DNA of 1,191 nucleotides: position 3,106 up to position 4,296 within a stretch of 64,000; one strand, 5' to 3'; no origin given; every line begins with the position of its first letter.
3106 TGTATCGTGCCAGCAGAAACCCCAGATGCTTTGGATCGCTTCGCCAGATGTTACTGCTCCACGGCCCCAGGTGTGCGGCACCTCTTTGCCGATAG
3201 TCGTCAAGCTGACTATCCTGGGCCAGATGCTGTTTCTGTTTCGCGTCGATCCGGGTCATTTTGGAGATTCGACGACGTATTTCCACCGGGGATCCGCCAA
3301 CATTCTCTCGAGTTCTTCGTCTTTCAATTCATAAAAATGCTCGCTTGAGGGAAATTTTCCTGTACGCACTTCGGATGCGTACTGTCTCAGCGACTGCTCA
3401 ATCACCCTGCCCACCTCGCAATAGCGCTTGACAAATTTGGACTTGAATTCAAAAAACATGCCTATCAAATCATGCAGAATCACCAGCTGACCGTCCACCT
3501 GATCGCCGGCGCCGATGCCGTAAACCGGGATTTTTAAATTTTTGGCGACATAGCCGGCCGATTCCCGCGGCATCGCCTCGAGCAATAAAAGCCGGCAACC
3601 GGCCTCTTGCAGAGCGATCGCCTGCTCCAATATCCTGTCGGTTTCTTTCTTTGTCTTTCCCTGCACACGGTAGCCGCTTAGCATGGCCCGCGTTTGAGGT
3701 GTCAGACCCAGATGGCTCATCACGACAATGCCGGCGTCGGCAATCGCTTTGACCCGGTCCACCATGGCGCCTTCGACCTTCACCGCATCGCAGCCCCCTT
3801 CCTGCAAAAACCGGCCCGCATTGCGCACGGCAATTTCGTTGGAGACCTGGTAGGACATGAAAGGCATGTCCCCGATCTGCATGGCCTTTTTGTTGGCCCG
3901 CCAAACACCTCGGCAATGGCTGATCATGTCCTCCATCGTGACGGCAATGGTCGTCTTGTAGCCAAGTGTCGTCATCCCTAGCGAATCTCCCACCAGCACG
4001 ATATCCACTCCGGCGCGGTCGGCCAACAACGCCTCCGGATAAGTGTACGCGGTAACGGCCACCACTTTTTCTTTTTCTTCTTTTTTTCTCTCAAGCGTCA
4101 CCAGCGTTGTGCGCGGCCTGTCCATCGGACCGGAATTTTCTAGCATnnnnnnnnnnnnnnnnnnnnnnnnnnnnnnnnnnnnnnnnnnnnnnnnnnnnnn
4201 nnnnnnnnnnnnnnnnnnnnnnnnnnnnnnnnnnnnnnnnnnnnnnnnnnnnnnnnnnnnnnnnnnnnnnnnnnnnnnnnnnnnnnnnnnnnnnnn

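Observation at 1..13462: Translationally coupled 13-gene operon mixing three glycosyltransferase folds, three methyltransferases, PanB, an ALS-like TPP enzyme, an SDR, a 2OG dioxygenase, an ABC exporter and an OM beta-barrel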

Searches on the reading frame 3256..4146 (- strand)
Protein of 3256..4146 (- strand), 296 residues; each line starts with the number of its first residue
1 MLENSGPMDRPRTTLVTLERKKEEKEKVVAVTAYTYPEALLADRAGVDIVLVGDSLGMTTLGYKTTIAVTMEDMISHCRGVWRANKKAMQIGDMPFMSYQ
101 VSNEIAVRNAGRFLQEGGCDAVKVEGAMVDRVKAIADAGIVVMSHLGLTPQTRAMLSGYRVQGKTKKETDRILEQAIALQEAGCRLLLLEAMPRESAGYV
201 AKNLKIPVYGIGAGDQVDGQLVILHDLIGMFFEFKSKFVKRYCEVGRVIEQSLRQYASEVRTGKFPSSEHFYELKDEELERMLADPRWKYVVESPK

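Call 7: search_protein_families(library=pfam, proteins=[window:3256-4146:-], max_evalue=0.01)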
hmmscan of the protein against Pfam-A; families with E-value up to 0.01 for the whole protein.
window:3256-4146:- (296 aa): 1 family
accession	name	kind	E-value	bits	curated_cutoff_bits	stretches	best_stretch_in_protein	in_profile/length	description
PF02548.21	Pantoate_transf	-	4.5e-99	331.5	28.7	1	13-267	2-258/259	Ketopantoate hydroxymethyltransferase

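Call 10: search_protein_families(library=ncbifam, proteins=[window:3256-4146:-], max_evalue=0.001)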
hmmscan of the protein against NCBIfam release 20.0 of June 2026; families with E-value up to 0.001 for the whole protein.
window:3256-4146:- (296 aa): 2 families
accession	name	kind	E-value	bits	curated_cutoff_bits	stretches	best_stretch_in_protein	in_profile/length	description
NF001452.0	PRK00311.1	subfamily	1.3e-97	326.2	272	1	12-272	4-266/267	3-methyl-2-oxobutanoate hydroxymethyltransferase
TIGR00222.1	panB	equivalog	1.1e-86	290.7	207.55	1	13-272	4-263/264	3-methyl-2-oxobutanoate hydroxymethyltransferase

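Call 35: search_solved_structures(query=window:3256-4146:-, max_evalue=1e-10, show_alignments=2)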
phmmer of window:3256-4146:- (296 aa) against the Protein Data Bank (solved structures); distinct sequences matched with E-value up to 1e-10: 5.
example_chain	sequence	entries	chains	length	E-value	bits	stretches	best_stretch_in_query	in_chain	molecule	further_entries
1oy0_A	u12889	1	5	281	2.5e-56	194.1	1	5-271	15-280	Ketopantoate hydroxymethyltransferase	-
1m3u_A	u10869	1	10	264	1.1e-55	191.9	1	13-272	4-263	3-methyl-2-oxobutanoate hydroxymethyltransferase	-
1o66_A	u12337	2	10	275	3.9e-51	177.1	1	14-272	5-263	3-methyl-2-oxobutanoate hydroxymethyltransferase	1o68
3vav_A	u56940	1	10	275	1.2e-50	175.4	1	9-271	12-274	3-methyl-2-oxobutanoate hydroxymethyltransferase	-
3ez4_A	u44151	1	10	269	2.6e-49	171.1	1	14-271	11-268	3-methyl-2-oxobutanoate hydroxymethyltransferase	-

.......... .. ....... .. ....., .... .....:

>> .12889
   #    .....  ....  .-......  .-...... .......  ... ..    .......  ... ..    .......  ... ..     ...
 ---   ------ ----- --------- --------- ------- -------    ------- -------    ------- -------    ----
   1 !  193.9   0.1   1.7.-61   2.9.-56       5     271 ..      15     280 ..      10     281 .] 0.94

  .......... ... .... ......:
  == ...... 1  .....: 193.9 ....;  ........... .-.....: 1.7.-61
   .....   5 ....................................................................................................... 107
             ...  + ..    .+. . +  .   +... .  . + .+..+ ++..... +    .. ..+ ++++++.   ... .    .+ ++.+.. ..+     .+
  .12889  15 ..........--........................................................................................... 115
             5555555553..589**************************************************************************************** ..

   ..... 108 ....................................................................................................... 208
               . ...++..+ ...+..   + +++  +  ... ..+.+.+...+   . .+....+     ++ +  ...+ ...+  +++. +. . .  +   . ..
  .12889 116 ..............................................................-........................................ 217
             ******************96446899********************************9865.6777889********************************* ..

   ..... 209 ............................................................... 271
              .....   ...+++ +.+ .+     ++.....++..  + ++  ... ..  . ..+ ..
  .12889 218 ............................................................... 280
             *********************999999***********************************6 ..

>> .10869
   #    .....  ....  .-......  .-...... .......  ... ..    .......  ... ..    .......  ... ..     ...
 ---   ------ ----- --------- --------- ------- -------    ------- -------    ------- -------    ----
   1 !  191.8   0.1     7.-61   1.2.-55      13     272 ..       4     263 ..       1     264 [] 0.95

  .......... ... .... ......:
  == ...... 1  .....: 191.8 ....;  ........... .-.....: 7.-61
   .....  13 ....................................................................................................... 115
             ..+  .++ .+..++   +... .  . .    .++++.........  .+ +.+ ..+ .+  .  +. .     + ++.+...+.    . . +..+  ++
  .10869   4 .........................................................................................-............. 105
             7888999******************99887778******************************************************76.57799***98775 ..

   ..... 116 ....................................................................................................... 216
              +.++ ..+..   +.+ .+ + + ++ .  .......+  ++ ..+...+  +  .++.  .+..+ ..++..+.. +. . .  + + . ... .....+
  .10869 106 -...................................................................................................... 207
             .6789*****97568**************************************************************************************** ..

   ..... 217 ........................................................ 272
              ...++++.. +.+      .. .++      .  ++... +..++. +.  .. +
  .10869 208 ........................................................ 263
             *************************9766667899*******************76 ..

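Call 36: find_homologous_proteins(query=window:3256-4146:-, max_evalue=1e-30)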
Query window:3256-4146:- (296 aa): 7999 proteins with E <= 1e-30 among 8000 candidates; the best 120 are listed.
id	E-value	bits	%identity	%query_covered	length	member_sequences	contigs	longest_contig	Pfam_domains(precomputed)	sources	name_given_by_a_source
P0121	5.9e-187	637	100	98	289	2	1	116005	PF02548.22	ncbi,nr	ncbi:MAG: 3-methyl-2-oxobutanoate hydroxymethyltransferase [Candidatus Omnitrophica bacterium]|nr:3-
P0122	1.6e-172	590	89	97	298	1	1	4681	PF02548.22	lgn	-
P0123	2.4e-164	563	85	96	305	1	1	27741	PF02548.22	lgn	-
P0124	7.7e-164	562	85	96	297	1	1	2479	PF02548.22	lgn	-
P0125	2.7e-162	557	84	98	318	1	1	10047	PF02548.22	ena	-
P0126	8.6e-159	545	84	96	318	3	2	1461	PF02548.22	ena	-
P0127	3.4e-157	540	83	96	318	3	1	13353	PF02548.22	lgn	-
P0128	4.0e-157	540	83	97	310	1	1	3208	PF02548.22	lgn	-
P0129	3.7e-152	523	79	96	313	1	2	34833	PF02548.22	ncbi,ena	-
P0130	2.3e-150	517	77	97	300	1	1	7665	PF02548.22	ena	-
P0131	5.3e-150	516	79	96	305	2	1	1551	PF02548.22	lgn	-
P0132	4.0e-149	513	77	97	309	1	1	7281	PF02548.22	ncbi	-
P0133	5.6e-148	510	77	96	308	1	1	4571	PF02548.22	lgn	-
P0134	9.6e-148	509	77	96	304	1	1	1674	PF02548.22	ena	-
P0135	1.2e-147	508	77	97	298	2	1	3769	PF02548.22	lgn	-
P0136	1.5e-147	508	76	97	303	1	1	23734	PF02548.22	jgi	jgi:3-methyl-2-oxobutanoate hydroxymethyltransferase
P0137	8.5e-147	506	76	96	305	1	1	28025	PF02548.22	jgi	jgi:3-methyl-2-oxobutanoate hydroxymethyltransferase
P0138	1.2e-146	505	76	97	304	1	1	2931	PF02548.22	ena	-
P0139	1.8e-146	505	75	96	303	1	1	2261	PF02548.22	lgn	-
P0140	2.4e-146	504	75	97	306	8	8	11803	PF02548.22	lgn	-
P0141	2.5e-146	504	75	97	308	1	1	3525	PF02548.22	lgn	-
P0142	2.5e-146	504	76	97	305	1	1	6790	PF02548.22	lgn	-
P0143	2.6e-145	501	76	97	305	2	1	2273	PF02548.22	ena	-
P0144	6.6e-145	499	75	96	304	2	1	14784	PF02548.22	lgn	-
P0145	1.5e-144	498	74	96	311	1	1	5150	PF02548.22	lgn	-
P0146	1.3e-142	492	75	96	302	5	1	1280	PF02548.22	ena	-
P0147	2.0e-142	491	74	97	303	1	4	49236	PF02548.22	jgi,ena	-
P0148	5.7e-142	490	74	95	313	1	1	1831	PF02548.22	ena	-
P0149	1.0e-141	489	74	96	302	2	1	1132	PF02548.22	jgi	-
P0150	1.4e-141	489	74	96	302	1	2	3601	PF02548.22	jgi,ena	-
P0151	2.7e-141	488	74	97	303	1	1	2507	PF02548.22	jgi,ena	-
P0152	4.7e-141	487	73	96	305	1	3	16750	PF02548.22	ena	-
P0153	5.5e-141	487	73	96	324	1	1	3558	PF02548.22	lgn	-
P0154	1.4e-140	485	73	96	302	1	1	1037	PF02548.22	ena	-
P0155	4.3e-140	484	73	96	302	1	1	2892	PF02548.22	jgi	-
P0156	7.5e-140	483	73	98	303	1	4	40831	PF02548.22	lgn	-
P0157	1.0e-139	482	73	96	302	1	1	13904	PF02548.22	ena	-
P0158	4.3e-139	480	73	97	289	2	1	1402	PF02548.22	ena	-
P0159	6.6e-139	480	73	97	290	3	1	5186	PF02548.22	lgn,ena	-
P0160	8.4e-139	479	72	96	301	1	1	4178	PF02548.22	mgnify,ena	mgnify:CR=1 FL=1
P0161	2.2e-138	478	72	96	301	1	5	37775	PF02548.22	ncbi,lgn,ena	-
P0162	4.2e-138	477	72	96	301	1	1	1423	PF02548.22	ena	-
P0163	4.2e-138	477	72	96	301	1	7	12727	PF02548.22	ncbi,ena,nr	ncbi:MAG: 3-methyl-2-oxobutanoate hydroxymethyltransferase [Candidatus Marinimicrobia bacterium]|nr:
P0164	4.5e-138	477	70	97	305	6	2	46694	PF02548.22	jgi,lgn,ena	-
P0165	5.4e-138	477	71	98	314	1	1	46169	PF02548.22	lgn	-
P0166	1.0e-137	476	71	99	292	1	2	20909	PF02548.22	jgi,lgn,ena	jgi:3-methyl-2-oxobutanoate hydroxymethyltransferase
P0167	1.4e-137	475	73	98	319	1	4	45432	PF02548.22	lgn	-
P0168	1.8e-137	475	73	96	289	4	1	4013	PF02548.22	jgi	-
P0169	2.3e-137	475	71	98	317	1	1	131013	PF02548.22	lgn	-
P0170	5.1e-137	474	73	96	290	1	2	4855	PF02548.22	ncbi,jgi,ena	-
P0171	5.2e-137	474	73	96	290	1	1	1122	PF02548.22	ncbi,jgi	jgi:3-methyl-2-oxobutanoate hydroxymethyltransferase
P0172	9.7e-137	473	73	96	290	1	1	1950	PF02548.22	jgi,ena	jgi:3-methyl-2-oxobutanoate hydroxymethyltransferase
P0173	1.4e-136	472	73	96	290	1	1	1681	PF02548.22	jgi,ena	jgi:3-methyl-2-oxobutanoate hydroxymethyltransferase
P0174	1.7e-136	472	72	98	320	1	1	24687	PF13714.13,PF02548.22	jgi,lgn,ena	-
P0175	1.9e-136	472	74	95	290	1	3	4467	PF02548.22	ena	-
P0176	1.9e-136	472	71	99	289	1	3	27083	PF02548.22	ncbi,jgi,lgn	jgi:3-methyl-2-oxobutanoate hydroxymethyltransferase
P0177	2.3e-136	471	69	99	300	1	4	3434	PF02548.22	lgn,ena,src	-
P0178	4.2e-136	471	72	98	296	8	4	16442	PF02548.22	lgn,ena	-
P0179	6.7e-136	470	73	96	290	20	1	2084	PF02548.22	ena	-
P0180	7.0e-136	470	76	92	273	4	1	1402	PF02548.22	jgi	jgi:3-methyl-2-oxobutanoate hydroxymethyltransferase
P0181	7.7e-136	470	71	96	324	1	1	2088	PF02548.22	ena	-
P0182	9.2e-136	469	73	96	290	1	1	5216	PF02548.22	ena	-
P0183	1.2e-135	469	70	95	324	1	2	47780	PF02548.22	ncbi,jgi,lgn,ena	-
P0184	1.4e-135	469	71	99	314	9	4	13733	PF02548.22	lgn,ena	-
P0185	3.7e-135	467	69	97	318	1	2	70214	PF02548.22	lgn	-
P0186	9.5e-135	466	72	95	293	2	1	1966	PF02548.22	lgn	-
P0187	1.8e-134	465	72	97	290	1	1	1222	PF02548.22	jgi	jgi:3-methyl-2-oxobutanoate hydroxymethyltransferase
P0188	3.2e-134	464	70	98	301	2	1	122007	PF02548.22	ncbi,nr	ncbi:MAG: 3-methyl-2-oxobutanoate hydroxymethyltransferase [Oligoflexia bacterium]|nr:3-methyl-2-oxo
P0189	4.6e-134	464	70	97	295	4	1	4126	PF02548.22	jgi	jgi:3-methyl-2-oxobutanoate hydroxymethyltransferase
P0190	5.0e-134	464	71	95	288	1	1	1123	PF02548.22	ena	-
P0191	6.6e-134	463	71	95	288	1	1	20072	PF02548.22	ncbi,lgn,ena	-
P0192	3.5e-133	461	71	95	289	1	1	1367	PF02548.22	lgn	-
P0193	4.0e-133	461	69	96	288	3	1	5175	PF02548.22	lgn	-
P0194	4.8e-133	461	70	96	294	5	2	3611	PF02548.22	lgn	-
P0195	5.1e-133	460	71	95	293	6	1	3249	PF02548.22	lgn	-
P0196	1.2e-132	459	72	95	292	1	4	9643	PF02548.22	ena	-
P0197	1.2e-132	459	72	95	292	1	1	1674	PF02548.22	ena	-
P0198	1.3e-132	459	71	95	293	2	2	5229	PF02548.22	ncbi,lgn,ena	-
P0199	1.4e-132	459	70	98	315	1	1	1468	PF02548.22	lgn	-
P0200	2.7e-132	458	71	97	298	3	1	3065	PF02548.22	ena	-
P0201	3.1e-132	458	70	95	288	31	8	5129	PF02548.22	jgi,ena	jgi:3-methyl-2-oxobutanoate hydroxymethyltransferase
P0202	4.4e-132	457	71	96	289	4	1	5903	PF02548.22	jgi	jgi:3-methyl-2-oxobutanoate hydroxymethyltransferase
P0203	1.8e-131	455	70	95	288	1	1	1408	PF02548.22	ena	-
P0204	3.0e-131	455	70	96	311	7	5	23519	PF02548.22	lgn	-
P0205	3.6e-131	454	70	95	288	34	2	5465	PF02548.22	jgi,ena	jgi:3-methyl-2-oxobutanoate hydroxymethyltransferase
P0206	6.9e-131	453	70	95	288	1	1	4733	PF02548.22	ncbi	-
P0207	7.0e-131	453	70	95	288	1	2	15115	PF02548.22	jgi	jgi:3-methyl-2-oxobutanoate hydroxymethyltransferase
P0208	9.5e-131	453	70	95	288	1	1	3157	PF02548.22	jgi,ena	-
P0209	1.1e-130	453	70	95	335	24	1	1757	PF02548.22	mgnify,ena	mgnify:FL=1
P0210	1.1e-130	453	69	98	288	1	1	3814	PF02548.22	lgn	-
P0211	1.7e-130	452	69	97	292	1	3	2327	PF02548.22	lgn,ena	-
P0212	2.8e-130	452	69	96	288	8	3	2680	PF02548.22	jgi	jgi:3-methyl-2-oxobutanoate hydroxymethyltransferase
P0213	5.1e-130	451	70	95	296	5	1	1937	PF02548.22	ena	-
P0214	6.5e-130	450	70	95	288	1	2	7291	PF02548.22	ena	-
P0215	8.7e-130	450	69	97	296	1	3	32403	PF02548.22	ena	-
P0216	6.8e-129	447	68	99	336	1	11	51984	PF02548.22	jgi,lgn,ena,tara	jgi:3-methyl-2-oxobutanoate hydroxymethyltransferase|tara:strand:+ start:596 stop:1606 length:1011 s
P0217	1.8e-128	446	68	99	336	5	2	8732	PF02548.22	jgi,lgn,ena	jgi:3-methyl-2-oxobutanoate hydroxymethyltransferase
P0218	2.5e-128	445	67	99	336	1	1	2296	PF02548.22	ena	-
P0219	3.4e-128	445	67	99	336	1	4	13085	PF02548.22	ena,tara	tara:strand:+ start:860 stop:1870 length:1011 start_codon:yes stop_codon:yes gene_type:complete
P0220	6.1e-128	444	69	95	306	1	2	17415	PF02548.22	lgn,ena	-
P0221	7.3e-128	444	69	95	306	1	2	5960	PF02548.22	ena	-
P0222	9.4e-128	443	67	97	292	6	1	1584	PF02548.22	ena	-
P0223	1.3e-127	443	69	95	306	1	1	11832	PF02548.22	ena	-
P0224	2.6e-127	442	68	95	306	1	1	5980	PF02548.22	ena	-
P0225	2.8e-127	442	68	98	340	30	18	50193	PF02548.22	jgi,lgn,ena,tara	tara:strand:- start:1583 stop:2605 length:1023 start_codon:yes stop_codon:yes gene_type:complete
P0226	3.7e-127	441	68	95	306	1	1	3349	PF02548.22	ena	-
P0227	1.6e-126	439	70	94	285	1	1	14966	PF02548.22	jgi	-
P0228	2.8e-126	438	69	95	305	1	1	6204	PF02548.22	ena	-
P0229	4.0e-126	438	73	89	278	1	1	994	PF02548.22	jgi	jgi:3-methyl-2-oxobutanoate hydroxymethyltransferase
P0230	4.9e-126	438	69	94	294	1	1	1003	PF02548.22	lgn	-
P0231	7.8e-126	437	67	97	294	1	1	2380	PF02548.22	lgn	-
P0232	1.7e-124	432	68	95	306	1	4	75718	PF02548.22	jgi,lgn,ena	-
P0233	1.9e-124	432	68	97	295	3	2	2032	PF02548.22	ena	-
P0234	3.3e-124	432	66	99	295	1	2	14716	PF02548.22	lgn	-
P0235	4.2e-124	431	65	95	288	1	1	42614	PF02548.22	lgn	-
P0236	4.3e-124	431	66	96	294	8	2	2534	PF02548.22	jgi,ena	jgi:3-methyl-2-oxobutanoate hydroxymethyltransferase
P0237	7.0e-124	431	67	95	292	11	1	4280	PF02548.22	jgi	jgi:3-methyl-2-oxobutanoate hydroxymethyltransferase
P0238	1.0e-123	430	67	95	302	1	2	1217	PF02548.22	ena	-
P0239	1.3e-123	430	69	96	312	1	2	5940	PF02548.22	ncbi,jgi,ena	jgi:3-methyl-2-oxobutanoate hydroxymethyltransferase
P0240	1.9e-123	429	69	96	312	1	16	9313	PF02548.22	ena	-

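Call 37: find_encoding_contigs(protein=P0121, flank=10000, max_places=2)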
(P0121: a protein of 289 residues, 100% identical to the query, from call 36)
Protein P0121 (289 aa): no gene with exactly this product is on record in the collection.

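Call 39: list_cluster_members(proteins=[P0121])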
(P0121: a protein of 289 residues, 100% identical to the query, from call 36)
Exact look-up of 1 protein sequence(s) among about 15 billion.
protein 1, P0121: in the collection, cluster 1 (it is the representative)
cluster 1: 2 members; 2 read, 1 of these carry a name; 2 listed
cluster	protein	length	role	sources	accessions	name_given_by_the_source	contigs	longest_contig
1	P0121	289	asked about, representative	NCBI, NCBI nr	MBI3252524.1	MAG: 3-methyl-2-oxobutanoate hydroxymethyltransferase [Candidatus Omnitrophica bacterium] | 3-methyl-2-oxobutanoate hydroxymethyltransferase [Candidatus Omnitrophota bacterium]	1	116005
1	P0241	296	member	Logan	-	-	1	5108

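Call 42: find_related_loci(query=A2, collection=metagenome_contigs, flank=8000)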
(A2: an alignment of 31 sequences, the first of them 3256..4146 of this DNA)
Query A2 (296 aa) in metagenome_contigs; peptide patterns used: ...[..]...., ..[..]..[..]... (x = any residue, [..] = any of these).
600 stretches matched a pattern (row limit reached: there are more); 562 encode a relative of the query (tblastn E <= 1e-3); the best 80 are kept; 80 distinct loci.
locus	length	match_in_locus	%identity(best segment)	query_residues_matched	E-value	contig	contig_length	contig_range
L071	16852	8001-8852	79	10-293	1e-155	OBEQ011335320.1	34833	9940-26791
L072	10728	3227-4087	73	10-296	8e-149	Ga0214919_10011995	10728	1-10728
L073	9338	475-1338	72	9-296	1e-147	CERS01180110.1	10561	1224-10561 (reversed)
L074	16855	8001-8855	72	9-293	6e-147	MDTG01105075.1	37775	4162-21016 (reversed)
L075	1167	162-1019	71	10-295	1e-157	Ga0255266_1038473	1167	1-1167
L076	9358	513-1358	71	10-291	2e-142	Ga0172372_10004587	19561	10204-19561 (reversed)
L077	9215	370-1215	71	10-291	2e-142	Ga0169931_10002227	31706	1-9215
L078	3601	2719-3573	74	9-293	7e-146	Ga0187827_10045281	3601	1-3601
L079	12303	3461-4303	71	10-290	1e-140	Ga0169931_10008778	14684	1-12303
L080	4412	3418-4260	70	10-290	1e-142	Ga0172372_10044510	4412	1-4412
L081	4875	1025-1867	70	9-290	3e-140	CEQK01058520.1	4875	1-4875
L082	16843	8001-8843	70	9-290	4e-138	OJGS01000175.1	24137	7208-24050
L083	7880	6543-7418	68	4-296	1e-136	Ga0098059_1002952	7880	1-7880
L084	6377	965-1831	68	7-296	4e-134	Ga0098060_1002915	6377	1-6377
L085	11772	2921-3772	65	7-290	5e-133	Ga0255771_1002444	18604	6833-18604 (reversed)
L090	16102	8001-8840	67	10-290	9e-130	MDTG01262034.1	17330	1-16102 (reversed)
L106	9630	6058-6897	65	10-290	5e-127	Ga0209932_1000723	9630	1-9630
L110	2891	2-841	65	10-290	8e-132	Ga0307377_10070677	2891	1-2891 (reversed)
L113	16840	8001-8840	65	9-289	2e-126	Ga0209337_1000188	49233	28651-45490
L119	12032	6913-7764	66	7-290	5e-126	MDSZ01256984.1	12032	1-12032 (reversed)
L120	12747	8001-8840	66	10-290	5e-126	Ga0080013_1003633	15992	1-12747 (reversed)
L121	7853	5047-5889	65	9-290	5e-126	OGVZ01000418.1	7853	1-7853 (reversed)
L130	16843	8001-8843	65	9-290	3e-125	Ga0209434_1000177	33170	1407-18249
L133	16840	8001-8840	65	10-290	5e-125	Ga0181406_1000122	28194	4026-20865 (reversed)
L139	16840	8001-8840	64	10-290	1e-124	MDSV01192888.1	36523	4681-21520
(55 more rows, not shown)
